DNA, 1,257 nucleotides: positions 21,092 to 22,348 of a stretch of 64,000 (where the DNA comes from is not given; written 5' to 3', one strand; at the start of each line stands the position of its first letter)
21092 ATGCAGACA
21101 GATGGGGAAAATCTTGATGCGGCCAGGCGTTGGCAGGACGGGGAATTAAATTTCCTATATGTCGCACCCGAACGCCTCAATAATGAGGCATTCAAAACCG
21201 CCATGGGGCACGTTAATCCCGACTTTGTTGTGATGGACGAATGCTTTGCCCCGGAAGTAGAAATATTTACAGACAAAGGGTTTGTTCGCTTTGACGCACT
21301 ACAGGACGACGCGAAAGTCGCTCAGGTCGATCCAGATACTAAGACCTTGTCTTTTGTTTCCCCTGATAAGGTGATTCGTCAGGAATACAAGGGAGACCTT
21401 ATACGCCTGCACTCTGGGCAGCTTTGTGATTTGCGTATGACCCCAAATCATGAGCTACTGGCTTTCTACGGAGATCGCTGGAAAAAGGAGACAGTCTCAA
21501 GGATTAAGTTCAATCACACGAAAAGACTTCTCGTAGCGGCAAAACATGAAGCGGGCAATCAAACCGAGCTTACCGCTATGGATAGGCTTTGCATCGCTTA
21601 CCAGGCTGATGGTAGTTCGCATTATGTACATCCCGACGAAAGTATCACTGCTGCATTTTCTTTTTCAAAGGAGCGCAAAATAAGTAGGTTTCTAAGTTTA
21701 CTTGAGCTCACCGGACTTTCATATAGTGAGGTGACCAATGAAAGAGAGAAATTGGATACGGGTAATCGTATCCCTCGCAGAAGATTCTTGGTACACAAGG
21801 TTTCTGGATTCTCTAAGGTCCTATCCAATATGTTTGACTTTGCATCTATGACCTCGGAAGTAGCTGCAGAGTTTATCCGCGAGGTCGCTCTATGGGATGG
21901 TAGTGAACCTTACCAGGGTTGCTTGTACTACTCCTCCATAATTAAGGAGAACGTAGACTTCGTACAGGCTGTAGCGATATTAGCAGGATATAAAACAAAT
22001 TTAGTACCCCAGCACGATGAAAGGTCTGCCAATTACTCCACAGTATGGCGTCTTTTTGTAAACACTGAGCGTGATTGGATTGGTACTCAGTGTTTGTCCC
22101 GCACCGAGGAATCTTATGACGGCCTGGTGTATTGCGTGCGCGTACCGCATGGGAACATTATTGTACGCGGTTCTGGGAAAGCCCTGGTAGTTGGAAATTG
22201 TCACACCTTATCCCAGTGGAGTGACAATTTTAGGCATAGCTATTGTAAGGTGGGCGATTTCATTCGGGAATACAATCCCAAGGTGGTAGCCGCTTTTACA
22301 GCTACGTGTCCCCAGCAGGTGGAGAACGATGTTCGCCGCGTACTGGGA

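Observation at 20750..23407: RecQ-like helicase interrupted by a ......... intein exactly within motif II (DExH)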

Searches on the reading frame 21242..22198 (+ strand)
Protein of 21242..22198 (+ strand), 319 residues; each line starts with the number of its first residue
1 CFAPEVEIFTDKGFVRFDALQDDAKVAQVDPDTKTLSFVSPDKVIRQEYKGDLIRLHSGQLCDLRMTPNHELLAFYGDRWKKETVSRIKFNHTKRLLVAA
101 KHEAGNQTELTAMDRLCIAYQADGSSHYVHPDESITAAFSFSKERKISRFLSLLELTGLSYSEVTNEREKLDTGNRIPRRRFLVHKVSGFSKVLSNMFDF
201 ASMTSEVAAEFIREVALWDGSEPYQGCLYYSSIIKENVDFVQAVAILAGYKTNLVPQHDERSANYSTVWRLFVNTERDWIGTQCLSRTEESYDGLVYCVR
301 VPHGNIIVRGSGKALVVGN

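Call 4: search_protein_families(library=pfam, proteins=[window:21242-22198:+], max_evalue=1)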
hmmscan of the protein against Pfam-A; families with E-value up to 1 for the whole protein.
window:21242-22198:+ (319 aa): 2 families
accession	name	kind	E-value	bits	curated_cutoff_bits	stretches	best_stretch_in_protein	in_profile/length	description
PF14890.11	Intein_splicing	-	4.7e-05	23.7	35.8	1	22-305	19-145/155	Intein splicing domain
PF13566.11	DUF4130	-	0.045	14.3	27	1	12-40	48-76/146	Domain of unknown function (DUF4130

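Call 5: search_protein_families(library=ncbifam, proteins=[window:21242-22198:+], max_evalue=1)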
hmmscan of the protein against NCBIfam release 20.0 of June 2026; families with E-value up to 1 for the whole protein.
window:21242-22198:+ (319 aa): 5 families
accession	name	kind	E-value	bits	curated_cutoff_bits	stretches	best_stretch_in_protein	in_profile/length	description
TIGR01445.1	intein_Nterm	domain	0.0012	19.8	24.5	1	1-73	1-82/83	intein N-terminal splicing region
NF045703.1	rSAM_Tes_intein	exception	0.016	13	1700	1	37-123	215-300/1040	tetraether lipid synthase Tes, intein-containing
NF011302.0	PRK14714.1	equivalog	0.032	11.7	1791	1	16-103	973-1057/1350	DNA-directed DNA polymerase II large subunit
TIGR03915.1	SAM_7_link_chp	equivalog_domain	0.039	13.7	112.25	1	12-40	128-156/243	TIGR03915 family putative DNA repair protein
NF001597.0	PRK00394.2-2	subfamily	0.18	11.3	255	1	289-318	130-159/183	TATA-box-binding protein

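Call 7: search_solved_structures(query=window:21242-22198:+, max_evalue=10, show_alignments=2)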
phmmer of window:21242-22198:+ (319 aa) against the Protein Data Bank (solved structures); distinct sequences matched with E-value up to 10: 4.
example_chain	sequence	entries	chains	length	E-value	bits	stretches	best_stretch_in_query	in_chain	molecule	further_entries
6zgq_A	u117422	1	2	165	0.32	13.2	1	14-82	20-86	AceL NrdHF-1-1 Intein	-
5oyn_A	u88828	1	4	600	0.51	12.6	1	153-217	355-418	Dehydratase, IlvD/Edd family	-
7ood_e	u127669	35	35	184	0.74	12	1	153-235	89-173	50S ribosomal protein L6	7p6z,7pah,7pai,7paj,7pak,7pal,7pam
4hr7_B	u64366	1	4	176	1.6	10.9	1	124-185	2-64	Biotin carboxyl carrier protein of acetyl-CoA carboxylase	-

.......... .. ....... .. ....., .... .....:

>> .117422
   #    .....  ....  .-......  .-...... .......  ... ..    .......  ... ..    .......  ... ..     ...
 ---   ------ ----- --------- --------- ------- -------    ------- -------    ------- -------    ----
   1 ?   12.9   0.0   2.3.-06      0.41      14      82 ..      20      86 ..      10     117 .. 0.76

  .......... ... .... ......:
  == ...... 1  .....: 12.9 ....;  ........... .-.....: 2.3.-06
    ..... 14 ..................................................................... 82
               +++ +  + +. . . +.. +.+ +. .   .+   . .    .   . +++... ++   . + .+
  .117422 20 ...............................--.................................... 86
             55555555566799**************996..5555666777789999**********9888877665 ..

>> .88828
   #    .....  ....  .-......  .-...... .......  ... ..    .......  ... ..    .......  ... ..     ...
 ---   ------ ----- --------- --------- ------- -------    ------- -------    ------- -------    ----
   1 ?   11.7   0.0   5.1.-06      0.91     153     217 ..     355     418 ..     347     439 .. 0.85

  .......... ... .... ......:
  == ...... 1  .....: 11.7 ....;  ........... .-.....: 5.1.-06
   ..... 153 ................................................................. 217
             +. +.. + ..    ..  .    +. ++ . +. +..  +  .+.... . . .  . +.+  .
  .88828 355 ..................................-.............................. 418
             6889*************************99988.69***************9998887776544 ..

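Call 11: search_dna_similar(query=window:21242-22198:+, collection=phages, mode=protein, max_rows=30, max_evalue=0.01)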
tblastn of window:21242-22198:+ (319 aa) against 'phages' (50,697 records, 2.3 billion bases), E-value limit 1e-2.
Records with a match: 206; places in all: 215; records where one place covers at least 80% of the query: 202.
Best place of each record, by identity: <60% 206.
By first word of the organism name: Mycobacterium 109; Staphylococcus 44; Escherichia 14; Salmonella 6; Prevotella 6; Pectobacterium 4; Corynebacterium 4; Tenacibaculum 3; Vibrio 3; Shigella 2; and 9 more.
By host as written in the record: Mycobacterium smegmatis mc2 155 82; - 18; Staphylococcus aureus 16; Mycobacterium smegmatis mc#155 12; Escherichia coli 6; Prevotella sp. 6; Staphylococcus carnosus TM300 5; Escherichia sp. 5; and 32 more.
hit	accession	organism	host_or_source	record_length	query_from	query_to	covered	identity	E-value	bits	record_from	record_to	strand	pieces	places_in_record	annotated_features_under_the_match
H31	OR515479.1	Citrobacter phage Tr1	Citrobacter sp. JL 978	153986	1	319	100%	32.2%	1e-32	133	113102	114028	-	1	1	nicotinamide phosphoribosyltransferase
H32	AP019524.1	Tenacibaculum phage PTm1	Tenacibaculum maritimum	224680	1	319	100%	32.1%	1e-37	147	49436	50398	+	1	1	ribonucleotide-diphosphate reductase subunit beta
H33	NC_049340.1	Tenacibaculum phage PTm1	Tenacibaculum maritimum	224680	1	319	100%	32.1%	1e-37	147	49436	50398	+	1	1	ribonucleoside diphosphate reductase small subunit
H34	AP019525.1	Tenacibaculum phage PTm5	Tenacibaculum maritimum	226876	1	319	100%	32.1%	1e-37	147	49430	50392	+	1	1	ribonucleotide-diphosphate reductase subunit beta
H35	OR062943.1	Escherichia phage 241Ecol014PP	Escherichia coli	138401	1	319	100%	30.1%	2e-26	115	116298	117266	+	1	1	DNA/RNA polymerase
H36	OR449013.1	Escherichia phage Mangalyan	Escherichia fergusonii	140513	1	319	100%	30.1%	2e-26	115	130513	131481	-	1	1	DNA-directed DNA polymerase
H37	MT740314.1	Escherichia phage JEP1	Escherichia coli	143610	1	319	100%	30.1%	3e-26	114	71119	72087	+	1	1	DNA polymerase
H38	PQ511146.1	Escherichia phage NHEP1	Escherichia coli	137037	1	319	100%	30.1%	4e-26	114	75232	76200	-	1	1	DNA polymerase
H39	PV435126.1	Escherichia phage EPFV3-03/2025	Escherichia coli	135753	1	319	100%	30.1%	7e-26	113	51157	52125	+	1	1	hypothetical protein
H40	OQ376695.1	Escherichia phage YP-6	Escherichia coli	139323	1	319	100%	30.1%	1e-25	113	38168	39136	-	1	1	hypothetical protein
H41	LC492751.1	Staphylococcus phage KSAP7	Staphylococcus aureus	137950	1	319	100%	29.6%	3e-28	120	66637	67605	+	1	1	putative ribonucleotide-diphosphate reductase subunit alpha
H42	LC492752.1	Staphylococcus phage KSAP11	Staphylococcus aureus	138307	1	319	100%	29.6%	3e-28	120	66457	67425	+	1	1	putative ribonucleotide-diphosphate reductase subunit alpha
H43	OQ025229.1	Staphylococcus phage StAP1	Staphylococcus aureus Newman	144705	1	319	100%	29.6%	3e-28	120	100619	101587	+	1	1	ribonucleotide reductase of class Ia (aerobic), beta subunit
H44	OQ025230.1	Staphylococcus phage SAP6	Staphylococcus aureus Newman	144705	1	319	100%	29.6%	3e-28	120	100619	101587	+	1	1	ribonucleotide reductase of class Ia (aerobic), beta subunit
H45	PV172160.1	Staphylococcus phage StAP1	Staphylococcus aureus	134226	1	319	100%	29.6%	3e-28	120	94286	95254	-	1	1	hypothetical protein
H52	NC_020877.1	Staphylococcus phage vB_SauM_Romulus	Staphylococcus aureus (phage ...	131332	1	319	100%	29.6%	3e-28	120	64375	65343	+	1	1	promoter | ribonucleotide-diphosphate reductase alpha subunit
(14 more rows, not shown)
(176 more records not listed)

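Call 17: find_homologous_proteins(query=window:21242-22198:+, max_evalue=0.001)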
Query window:21242-22198:+: 1538 candidates shared short words with the query, none scored E <= 0.001.

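Call 20: get_annotated_region(hit=H31, flank=1500)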
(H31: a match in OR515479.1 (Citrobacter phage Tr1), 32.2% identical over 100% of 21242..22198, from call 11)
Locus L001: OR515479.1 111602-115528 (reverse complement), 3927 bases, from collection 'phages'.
description: Citrobacter phage Tr1, complete genome.
organism: Citrobacter phage Tr1 (NCBI taxid 3074392)
taxonomy: Viruses; Duplodnaviria; Heunggongvirae; Uroviricota; Caudoviricetes; Stephanstirmvirinae
host: Citrobacter sp. JL 978; source: -; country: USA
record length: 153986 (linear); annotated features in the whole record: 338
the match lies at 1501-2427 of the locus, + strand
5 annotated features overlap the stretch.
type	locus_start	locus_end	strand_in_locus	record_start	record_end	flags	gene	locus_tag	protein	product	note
CDS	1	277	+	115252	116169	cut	-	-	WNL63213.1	ribose-phosphate pyrophosphokinase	Ribose-phosphate pyrophosphokinase, possible alternative form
CDS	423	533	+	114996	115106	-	-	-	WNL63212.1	hypothetical protein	-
CDS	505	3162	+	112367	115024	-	-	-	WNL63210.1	nicotinamide phosphoribosyltransferase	-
CDS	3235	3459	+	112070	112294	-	-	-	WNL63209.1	hypothetical protein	-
CDS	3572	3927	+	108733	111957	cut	-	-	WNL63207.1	hypothetical protein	-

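Call 21: get_annotated_region(hit=H32, flank=1500)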
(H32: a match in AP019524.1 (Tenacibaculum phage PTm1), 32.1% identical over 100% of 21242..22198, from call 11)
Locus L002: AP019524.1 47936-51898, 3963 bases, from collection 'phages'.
description: Tenacibaculum phage PTm1 DNA, complete genome.
organism: Tenacibaculum phage PTm1 (NCBI taxid 2547425)
taxonomy: Viruses; Duplodnaviria; Heunggongvirae; Uroviricota; Caudoviricetes; Shirahamavirus; Shirahamavirus PTm1
host: Tenacibaculum maritimum; source: seawater; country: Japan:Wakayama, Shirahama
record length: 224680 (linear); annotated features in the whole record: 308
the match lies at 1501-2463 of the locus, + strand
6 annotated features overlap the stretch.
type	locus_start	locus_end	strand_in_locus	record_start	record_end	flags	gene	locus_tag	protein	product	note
CDS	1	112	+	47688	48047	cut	-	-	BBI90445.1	hypothetical protein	PTm1_ORF-053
CDS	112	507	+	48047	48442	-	-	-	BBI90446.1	hypothetical protein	PTm1_ORF-054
CDS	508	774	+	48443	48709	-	-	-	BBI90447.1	hypothetical protein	PTm1_ORF-055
CDS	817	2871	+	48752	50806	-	-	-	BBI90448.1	ribonucleotide-diphosphate reductase subunit beta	PTm1_ORF-056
CDS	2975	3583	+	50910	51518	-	-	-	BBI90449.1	hypothetical protein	PTm1_ORF-057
CDS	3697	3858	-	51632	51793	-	-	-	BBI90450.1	hypothetical protein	PTm1_ORF-058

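Call 22: get_annotated_region(hit=H37, flank=2500)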
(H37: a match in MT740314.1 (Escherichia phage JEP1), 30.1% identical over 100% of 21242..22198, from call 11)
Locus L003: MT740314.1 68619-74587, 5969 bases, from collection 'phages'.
description: Escherichia phage JEP1, complete genome.
organism: Escherichia phage JEP1 (NCBI taxid 2759218)
taxonomy: Viruses; Duplodnaviria; Heunggongvirae; Uroviricota; Caudoviricetes; Vequintavirinae; Vequintavirus
host: Escherichia coli; source: -; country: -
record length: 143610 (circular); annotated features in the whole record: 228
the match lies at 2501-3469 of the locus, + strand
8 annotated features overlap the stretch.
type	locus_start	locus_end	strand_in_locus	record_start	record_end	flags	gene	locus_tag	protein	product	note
CDS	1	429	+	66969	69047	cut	-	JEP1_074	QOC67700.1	DNA primase/helicase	-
CDS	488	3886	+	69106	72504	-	-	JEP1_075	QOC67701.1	DNA polymerase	-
CDS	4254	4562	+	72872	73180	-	-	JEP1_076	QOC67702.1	hypothetical protein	-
CDS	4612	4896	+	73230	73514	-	-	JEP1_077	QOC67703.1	hypothetical protein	-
CDS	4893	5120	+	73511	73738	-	-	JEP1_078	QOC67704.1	hypothetical protein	-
CDS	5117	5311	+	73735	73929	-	-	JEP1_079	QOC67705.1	hypothetical protein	-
CDS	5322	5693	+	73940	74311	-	-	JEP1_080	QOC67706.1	hypothetical protein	-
CDS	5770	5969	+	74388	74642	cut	-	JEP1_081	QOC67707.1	hypothetical protein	-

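Call 23: get_annotated_region(hit=H52, flank=2500)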
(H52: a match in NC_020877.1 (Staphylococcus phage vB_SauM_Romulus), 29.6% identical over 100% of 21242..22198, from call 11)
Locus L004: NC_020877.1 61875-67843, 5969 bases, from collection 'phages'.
description: Staphylococcus phage vB_SauM_Romulus, complete genome.
organism: Staphylococcus phage vB_SauM_Romulus (NCBI taxid 1235660)
taxonomy: Viruses; Duplodnaviria; Heunggongvirae; Uroviricota; Caudoviricetes; Herelleviridae; Twortvirinae; Silviavirus; Silviavirus remus
host: Staphylococcus aureus (phage propagation strain 47); source: -; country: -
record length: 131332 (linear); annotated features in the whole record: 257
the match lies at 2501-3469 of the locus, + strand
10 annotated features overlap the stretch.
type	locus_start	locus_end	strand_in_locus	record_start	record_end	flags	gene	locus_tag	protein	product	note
regulatory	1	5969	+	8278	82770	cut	-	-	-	promoter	discovered using MEME with manual verification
CDS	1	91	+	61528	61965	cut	-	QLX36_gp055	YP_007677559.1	hypothetical protein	-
CDS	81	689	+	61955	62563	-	-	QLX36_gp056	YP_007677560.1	resolvase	-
CDS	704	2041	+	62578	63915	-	-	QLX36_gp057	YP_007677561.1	ribonucleotide-diphosphate reductase beta subunit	-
CDS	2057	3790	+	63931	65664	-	-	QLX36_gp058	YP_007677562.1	ribonucleotide-diphosphate reductase alpha subunit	-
regulatory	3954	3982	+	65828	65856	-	-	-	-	promoter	discovered using MEME with manual verification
CDS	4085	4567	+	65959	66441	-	-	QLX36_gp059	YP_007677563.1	homing endonuclease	-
misc_feature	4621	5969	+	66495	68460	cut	-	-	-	-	similar to ribonucleotide-diphosphate reductase alpha subunit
regulatory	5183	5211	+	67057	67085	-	-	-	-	promoter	discovered using MEME with manual verification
CDS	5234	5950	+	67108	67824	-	-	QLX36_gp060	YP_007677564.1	HNH endonuclease family protein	-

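Call 33: search_dna_similar(query=window:21242-22198:+, collection=phages, mode=protein, max_rows=60, max_evalue=0.01, rows=spread)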
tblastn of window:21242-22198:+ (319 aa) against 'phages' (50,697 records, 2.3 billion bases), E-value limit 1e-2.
Records with a match: 206; places in all: 215; records where one place covers at least 80% of the query: 202.
Best place of each record, by identity: <60% 206.
By first word of the organism name: Mycobacterium 109; Staphylococcus 44; Escherichia 14; Salmonella 6; Prevotella 6; Pectobacterium 4; Corynebacterium 4; Tenacibaculum 3; Vibrio 3; Shigella 2; and 9 more.
By host as written in the record: Mycobacterium smegmatis mc2 155 82; - 18; Staphylococcus aureus 16; Mycobacterium smegmatis mc#155 12; Escherichia coli 6; Prevotella sp. 6; Staphylococcus carnosus TM300 5; Escherichia sp. 5; and 32 more.
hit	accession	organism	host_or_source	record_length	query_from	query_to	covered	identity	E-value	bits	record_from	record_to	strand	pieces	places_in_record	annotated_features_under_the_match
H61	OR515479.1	Citrobacter phage Tr1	Citrobacter sp. JL 978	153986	1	319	100%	32.2%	1e-32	133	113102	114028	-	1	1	nicotinamide phosphoribosyltransferase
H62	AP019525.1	Tenacibaculum phage PTm5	Tenacibaculum maritimum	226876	1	319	100%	32.1%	1e-37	147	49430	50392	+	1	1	ribonucleotide-diphosphate reductase subunit beta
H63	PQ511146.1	Escherichia phage NHEP1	Escherichia coli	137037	1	319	100%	30.1%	4e-26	114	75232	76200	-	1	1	DNA polymerase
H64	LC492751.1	Staphylococcus phage KSAP7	Staphylococcus aureus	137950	1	319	100%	29.6%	3e-28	120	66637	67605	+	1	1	putative ribonucleotide-diphosphate reductase subunit alpha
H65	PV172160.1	Staphylococcus phage StAP1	Staphylococcus aureus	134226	1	319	100%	29.6%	3e-28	120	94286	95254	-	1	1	hypothetical protein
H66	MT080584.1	Staphylococcus phage vB_SauM_EW15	Staphylococcus carnosus TM300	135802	1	319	100%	29.6%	3e-28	120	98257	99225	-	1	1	record has no annotation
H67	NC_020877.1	Staphylococcus phage vB_SauM_Romulus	Staphylococcus aureus (phage ...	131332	1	319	100%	29.6%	3e-28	120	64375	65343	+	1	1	promoter | ribonucleotide-diphosphate reductase alpha subunit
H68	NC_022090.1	Staphylococcus phage vB_SauM_Remus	Staphylococcus aureus (phage ...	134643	1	319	100%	29.6%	3e-28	120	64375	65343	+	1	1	ribonucleotide reductase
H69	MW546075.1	Staphylococcus phage PM93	-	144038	1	319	100%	29.6%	3e-28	120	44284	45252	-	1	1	ribonucleotide-diphosphate reductase alpha subunit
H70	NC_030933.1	Staphylococcus phage Stau2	Staphylococcus aureus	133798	1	319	100%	29.6%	3e-28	120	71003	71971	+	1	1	ribonucleotide reductase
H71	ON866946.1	Staphylococcus phage LSA2311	Staphylococcus aureus ATCC 25923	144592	1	319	100%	29.6%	3e-28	120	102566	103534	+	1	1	ribonucleotide-diphosphate reductase alpha subunit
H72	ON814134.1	Staphylococcus phage vB_SauM-V1SA19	Staphylococcus aureus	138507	1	319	100%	29.6%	3e-28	120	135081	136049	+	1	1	ribonucleotide reductase of class Ia (aerobic), alpha subunit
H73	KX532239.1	Staphylococcus phage StAP1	Staphylococcus aureus ATCC 12600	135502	1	319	100%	29.6%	3e-28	120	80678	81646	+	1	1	ribonucleotide reductase of class Ia (aerobic) alpha subunit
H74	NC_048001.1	Salmonella phage SP3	Salmonella sp.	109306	1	319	100%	29.5%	8e-29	122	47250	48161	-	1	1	ribonucleoside-diphosphate reductase large subunit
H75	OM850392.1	Staphylococcus phage B2-102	Staphylococcus aureus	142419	1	319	100%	29.2%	4e-32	131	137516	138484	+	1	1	record has no annotation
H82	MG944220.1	Mycobacterium phage Ruotula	Mycobacterium smegmatis mc2 155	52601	1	319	100%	28.0%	2e-17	89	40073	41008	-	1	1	57: DNA primase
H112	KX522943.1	Mycobacterium phage Gompeii16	soil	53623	1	319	100%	23.4%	1e-7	59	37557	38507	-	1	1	phosphoesterase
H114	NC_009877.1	Mycobacterium phage U2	Mycobacterium sp.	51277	1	319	100%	23.4%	2e-7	59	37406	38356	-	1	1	metallo-phosphoesterase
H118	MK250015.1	Prevotella phage Lak-A1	Prevotella sp.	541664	1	319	100%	22.5%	5e-13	76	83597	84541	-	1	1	record has no annotation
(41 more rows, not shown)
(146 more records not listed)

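Call 35: get_annotated_region(hit=H114, flank=900)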
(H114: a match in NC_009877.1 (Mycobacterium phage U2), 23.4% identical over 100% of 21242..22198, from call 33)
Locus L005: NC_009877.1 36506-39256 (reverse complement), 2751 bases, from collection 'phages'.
description: Mycobacterium phage U2, complete genome.
organism: Mycobacterium phage U2 (NCBI taxid 260120)
taxonomy: Viruses; Duplodnaviria; Heunggongvirae; Uroviricota; Caudoviricetes; Fromanvirus; Fromanvirus U2
host: Mycobacterium sp.; source: -; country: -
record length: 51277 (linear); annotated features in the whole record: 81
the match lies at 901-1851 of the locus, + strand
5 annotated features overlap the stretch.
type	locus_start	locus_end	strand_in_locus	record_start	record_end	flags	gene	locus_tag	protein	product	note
CDS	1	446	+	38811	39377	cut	-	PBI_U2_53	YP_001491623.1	phosphofructokinase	-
CDS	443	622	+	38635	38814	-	-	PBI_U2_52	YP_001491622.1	hypothetical protein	gp52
CDS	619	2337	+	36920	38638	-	-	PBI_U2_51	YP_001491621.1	metallo-phosphoesterase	gp51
CDS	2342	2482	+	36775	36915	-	-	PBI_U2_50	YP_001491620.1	site-specific recombination directionality factor RDF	gp50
CDS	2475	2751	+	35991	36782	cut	-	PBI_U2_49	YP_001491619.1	sigma-K factor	gp49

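Call 36: get_annotated_region(hit=H82, flank=900)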
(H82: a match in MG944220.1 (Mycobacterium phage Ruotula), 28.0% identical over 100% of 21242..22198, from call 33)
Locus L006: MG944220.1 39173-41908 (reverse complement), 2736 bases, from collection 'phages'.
description: Mycobacterium phage Ruotula, complete genome.
organism: Mycobacterium phage Ruotula (NCBI taxid 2099448)
taxonomy: Viruses; Duplodnaviria; Heunggongvirae; Uroviricota; Caudoviricetes; Fromanvirus
host: Mycobacterium smegmatis mc2 155; source: soil; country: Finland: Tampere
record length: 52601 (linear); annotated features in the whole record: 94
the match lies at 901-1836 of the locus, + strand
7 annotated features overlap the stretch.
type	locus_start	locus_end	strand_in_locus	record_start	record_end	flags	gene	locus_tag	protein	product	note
CDS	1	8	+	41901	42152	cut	61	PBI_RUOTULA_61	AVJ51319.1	hypothetical protein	-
CDS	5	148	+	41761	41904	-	60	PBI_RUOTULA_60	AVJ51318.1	hypothetical protein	-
CDS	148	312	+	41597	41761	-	59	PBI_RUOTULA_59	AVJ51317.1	hypothetical protein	-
CDS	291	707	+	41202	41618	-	58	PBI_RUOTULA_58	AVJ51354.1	DNA primase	-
CDS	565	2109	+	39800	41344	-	57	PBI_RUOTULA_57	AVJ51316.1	DNA primase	DNA primase + intein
CDS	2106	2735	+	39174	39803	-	56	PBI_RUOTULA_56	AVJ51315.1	hypothetical protein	-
CDS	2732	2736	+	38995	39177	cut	55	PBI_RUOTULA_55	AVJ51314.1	hypothetical protein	-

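Call 37: get_annotated_region(hit=H118, flank=2500)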
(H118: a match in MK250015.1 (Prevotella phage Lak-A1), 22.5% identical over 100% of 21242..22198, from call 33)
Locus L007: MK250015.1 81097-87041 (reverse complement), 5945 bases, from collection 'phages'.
description: MAG: Prevotella phage Lak-A1, complete genome.
organism: Prevotella phage Lak-A1 (NCBI taxid 2491281)
taxonomy: Viruses; Duplodnaviria; Heunggongvirae; Uroviricota; Caudoviricetes
host: Prevotella sp.; source: human feces; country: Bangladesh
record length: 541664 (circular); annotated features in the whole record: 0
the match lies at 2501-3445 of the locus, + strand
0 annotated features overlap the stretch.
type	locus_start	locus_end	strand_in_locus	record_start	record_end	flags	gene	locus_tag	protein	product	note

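Call 39: predict_structure(alignment_id=A1)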
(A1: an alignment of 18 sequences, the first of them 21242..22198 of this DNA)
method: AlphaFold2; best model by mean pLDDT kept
length: 319 residues; sequences in the alignment: 18
mean_pLDDT: 93.5   pTM: 0.91
mean pLDDT of the five models: 93.5, 93.2, 91.9, 91.9, 91.2
residues with pLDDT >= 90: 278; 70-90: 28; 50-70: 13; < 50: 0
segments of 3 or more residues with pLDDT < 50: none
pLDDT, mean of each block of 10 residues (from residue 1): 97 96 96 96 97 96 97 96 96 97 91 97 95 95 93 97 77 68 95 95 96 90 88 96 98 91 86 96 97 98 97 96
secondary structure, 60 per line:
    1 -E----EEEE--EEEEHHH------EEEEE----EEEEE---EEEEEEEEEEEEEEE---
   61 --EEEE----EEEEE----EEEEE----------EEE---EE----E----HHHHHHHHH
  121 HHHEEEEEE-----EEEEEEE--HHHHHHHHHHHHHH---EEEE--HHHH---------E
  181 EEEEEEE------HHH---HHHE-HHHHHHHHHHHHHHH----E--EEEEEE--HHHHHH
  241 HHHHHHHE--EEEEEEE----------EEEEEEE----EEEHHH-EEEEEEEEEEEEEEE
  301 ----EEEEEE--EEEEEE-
elements in order: E7-10 E13-16 E26-30 E35-39 E43-57 E63-66 E71-75 E80-84 E95-97 H112-123 E124-129 E135-141 H144-157 E161-164 H167-170 E180-187 H205-219 E227-232 H235-247 E251-257 E268-274 E279-281 E286-300 E305-310 E313-318
